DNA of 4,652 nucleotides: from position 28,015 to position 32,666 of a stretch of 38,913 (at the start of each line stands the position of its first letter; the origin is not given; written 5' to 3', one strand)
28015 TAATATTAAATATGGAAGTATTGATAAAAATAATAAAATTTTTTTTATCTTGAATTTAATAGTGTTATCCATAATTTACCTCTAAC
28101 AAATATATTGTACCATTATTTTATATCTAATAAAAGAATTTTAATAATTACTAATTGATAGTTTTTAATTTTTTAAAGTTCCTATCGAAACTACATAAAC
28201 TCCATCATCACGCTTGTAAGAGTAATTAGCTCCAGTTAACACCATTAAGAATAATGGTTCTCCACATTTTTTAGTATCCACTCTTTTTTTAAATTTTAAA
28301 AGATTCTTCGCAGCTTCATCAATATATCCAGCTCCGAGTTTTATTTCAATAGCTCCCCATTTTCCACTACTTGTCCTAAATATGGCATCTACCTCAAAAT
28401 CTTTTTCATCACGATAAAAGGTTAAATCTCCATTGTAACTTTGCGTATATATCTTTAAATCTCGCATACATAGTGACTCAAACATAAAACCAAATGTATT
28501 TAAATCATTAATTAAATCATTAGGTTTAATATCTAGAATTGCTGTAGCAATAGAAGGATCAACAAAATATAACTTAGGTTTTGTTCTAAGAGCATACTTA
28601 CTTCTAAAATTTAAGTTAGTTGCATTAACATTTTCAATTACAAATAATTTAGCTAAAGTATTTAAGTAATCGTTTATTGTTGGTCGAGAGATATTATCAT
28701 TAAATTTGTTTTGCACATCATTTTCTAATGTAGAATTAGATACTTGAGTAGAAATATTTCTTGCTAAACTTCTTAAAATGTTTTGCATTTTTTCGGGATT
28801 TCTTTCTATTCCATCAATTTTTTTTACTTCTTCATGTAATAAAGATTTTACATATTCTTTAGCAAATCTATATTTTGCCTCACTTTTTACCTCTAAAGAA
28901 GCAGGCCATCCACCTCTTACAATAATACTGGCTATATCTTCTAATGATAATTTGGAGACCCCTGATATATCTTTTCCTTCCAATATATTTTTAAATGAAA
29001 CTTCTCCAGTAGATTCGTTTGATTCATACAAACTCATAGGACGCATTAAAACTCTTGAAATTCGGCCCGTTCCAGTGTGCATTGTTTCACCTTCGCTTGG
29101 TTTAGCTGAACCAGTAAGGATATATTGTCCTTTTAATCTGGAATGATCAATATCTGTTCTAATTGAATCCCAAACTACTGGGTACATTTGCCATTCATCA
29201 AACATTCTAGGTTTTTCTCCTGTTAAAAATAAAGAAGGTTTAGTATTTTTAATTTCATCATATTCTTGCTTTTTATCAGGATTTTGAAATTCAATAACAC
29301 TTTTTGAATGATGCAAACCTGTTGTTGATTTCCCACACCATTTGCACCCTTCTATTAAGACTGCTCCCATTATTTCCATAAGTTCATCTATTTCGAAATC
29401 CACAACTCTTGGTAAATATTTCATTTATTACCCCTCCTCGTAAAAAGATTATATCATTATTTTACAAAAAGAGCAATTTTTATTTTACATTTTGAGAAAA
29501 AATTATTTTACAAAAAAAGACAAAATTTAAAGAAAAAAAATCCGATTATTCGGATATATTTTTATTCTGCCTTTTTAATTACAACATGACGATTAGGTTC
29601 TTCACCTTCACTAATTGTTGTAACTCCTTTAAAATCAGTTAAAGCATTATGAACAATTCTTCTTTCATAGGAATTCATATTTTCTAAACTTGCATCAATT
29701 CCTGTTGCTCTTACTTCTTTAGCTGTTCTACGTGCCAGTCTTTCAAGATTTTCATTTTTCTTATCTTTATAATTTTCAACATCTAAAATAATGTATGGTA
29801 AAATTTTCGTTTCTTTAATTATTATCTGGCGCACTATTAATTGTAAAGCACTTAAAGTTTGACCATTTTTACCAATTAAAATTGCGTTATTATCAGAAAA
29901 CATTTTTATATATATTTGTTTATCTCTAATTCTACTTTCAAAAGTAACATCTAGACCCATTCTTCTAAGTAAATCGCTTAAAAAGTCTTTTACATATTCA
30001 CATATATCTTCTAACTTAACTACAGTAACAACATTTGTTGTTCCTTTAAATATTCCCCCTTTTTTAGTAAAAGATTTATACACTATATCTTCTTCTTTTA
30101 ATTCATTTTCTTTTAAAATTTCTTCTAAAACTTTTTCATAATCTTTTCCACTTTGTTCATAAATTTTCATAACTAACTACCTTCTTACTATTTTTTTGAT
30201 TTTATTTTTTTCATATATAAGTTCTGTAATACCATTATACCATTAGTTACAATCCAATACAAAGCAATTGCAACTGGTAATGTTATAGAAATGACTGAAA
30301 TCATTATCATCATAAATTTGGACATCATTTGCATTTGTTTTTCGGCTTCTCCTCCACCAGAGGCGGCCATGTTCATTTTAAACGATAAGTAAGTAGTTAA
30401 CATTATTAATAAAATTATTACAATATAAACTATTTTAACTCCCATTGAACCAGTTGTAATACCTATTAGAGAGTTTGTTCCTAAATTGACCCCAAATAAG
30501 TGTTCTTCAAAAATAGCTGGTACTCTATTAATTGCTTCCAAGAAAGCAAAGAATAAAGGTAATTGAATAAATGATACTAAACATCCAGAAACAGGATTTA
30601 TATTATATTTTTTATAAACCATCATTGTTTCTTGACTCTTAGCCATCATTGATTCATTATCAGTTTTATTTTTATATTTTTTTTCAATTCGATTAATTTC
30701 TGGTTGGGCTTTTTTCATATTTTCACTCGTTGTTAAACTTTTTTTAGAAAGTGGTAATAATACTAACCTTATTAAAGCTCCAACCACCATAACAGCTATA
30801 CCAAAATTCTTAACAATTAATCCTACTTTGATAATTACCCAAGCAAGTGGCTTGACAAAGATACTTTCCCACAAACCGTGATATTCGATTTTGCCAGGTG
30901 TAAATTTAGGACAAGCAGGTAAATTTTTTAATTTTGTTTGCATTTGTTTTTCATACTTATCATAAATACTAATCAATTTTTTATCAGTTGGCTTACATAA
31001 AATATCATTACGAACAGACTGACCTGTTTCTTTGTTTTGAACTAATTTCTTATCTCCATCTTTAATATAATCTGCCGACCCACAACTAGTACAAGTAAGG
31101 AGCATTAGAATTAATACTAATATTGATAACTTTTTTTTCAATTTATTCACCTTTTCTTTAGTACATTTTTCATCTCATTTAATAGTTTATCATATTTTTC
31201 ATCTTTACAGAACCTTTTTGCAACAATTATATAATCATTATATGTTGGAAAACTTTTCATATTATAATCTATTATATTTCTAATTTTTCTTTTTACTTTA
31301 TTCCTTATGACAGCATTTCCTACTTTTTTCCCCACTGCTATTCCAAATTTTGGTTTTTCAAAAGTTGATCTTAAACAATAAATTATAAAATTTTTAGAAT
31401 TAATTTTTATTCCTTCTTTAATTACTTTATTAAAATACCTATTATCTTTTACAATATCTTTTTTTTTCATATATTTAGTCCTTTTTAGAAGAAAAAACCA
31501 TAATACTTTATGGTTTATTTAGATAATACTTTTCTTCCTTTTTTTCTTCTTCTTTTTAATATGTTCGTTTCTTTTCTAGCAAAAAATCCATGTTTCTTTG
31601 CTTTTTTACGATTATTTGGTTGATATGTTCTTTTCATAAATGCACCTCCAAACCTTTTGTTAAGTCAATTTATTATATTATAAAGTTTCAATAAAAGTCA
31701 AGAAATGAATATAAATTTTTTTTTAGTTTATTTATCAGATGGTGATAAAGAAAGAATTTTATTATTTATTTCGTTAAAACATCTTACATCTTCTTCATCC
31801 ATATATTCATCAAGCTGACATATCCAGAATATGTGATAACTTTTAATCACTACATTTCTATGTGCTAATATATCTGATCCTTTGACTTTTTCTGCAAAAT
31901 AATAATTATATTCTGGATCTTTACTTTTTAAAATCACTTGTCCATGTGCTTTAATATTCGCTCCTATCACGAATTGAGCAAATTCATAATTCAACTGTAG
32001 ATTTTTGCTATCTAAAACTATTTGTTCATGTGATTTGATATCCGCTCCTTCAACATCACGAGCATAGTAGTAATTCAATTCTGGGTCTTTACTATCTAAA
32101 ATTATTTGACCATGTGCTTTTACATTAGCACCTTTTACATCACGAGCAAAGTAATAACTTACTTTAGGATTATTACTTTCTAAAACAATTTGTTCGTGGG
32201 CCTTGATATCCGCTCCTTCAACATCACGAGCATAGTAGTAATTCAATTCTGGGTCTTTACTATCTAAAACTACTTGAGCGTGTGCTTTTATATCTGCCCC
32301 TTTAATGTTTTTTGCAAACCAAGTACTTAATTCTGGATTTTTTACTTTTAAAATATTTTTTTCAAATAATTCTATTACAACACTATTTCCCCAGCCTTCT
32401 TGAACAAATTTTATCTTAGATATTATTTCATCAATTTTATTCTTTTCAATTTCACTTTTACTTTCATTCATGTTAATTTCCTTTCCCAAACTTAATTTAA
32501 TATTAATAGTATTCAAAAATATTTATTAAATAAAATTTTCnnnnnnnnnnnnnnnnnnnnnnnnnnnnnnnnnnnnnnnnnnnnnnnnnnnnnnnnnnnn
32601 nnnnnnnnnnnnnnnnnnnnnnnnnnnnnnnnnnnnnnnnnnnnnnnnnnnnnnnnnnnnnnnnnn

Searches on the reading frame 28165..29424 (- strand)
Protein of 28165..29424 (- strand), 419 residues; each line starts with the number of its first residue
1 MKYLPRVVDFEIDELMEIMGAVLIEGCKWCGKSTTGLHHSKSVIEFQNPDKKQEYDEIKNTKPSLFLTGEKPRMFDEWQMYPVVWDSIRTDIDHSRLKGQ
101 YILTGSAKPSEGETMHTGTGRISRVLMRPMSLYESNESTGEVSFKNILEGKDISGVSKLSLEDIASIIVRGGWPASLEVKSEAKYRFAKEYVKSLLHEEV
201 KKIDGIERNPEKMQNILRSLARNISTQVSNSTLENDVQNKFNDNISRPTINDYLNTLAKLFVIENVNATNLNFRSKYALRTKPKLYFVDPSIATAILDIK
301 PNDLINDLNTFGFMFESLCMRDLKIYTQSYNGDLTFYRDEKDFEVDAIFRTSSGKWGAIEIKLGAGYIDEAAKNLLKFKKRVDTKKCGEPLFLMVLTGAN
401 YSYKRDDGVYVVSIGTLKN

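Call 25: search_protein_families(library=pfam, proteins=[window:28165-29424:-], max_evalue=0.01)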
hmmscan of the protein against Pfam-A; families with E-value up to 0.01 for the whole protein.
window:28165-29424:- (419 aa): 3 families
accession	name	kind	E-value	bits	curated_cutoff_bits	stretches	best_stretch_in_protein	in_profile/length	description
PF13635.12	DUF4143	-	1.1e-35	123.2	28.1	1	199-363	3-159/160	Domain of unknown function (DUF4143)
PF13173.12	AAA_14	-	1.9e-10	41.3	27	1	21-134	4-127/129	AAA domain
PF09506.15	Salt_tol_Pase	-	0.0067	15.7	25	1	202-272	100-168/388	Glucosylglycerol-phosphate phosphatase (Salt_tol_Pase)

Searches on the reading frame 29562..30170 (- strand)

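Call 25: search_protein_families(library=pfam, proteins=[window:29562-30170:-], max_evalue=0.01)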
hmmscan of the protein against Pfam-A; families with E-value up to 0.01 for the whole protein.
window:29562-30170:- (202 aa): 4 families
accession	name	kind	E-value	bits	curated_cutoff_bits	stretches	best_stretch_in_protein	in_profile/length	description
PF01424.28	R3H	-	3.4e-20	72.3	26.8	1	140-200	1-60/60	R3H domain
PF13083.13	KH_KhpA-B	-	3.8e-10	40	32.1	1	58-121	2-66/73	KhpA/KhpB, KH domain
PF07650.23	KH_2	-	0.0047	17.2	22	0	81-132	20-74/78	KH domain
PF01927.22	Mut7-C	-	0.0048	17.4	23.3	0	64-110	12-57/146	Mut7-C RNAse domain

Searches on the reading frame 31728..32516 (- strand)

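Call 25: search_protein_families(library=pfam, proteins=[window:31728-32516:-], max_evalue=0.01)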
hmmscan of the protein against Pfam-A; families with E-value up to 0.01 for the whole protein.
window:31728-32516:- (262 aa): 2 families
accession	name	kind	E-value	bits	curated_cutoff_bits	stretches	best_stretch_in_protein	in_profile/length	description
PF19201.5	DUF5873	-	0.00059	20.8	32.6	0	124-153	27-56/109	Family of unknown function (DUF5873)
PF10971.13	DUF2773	-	0.0095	16.5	25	0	110-150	21-57/81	Protein of unknown function (DUF2773)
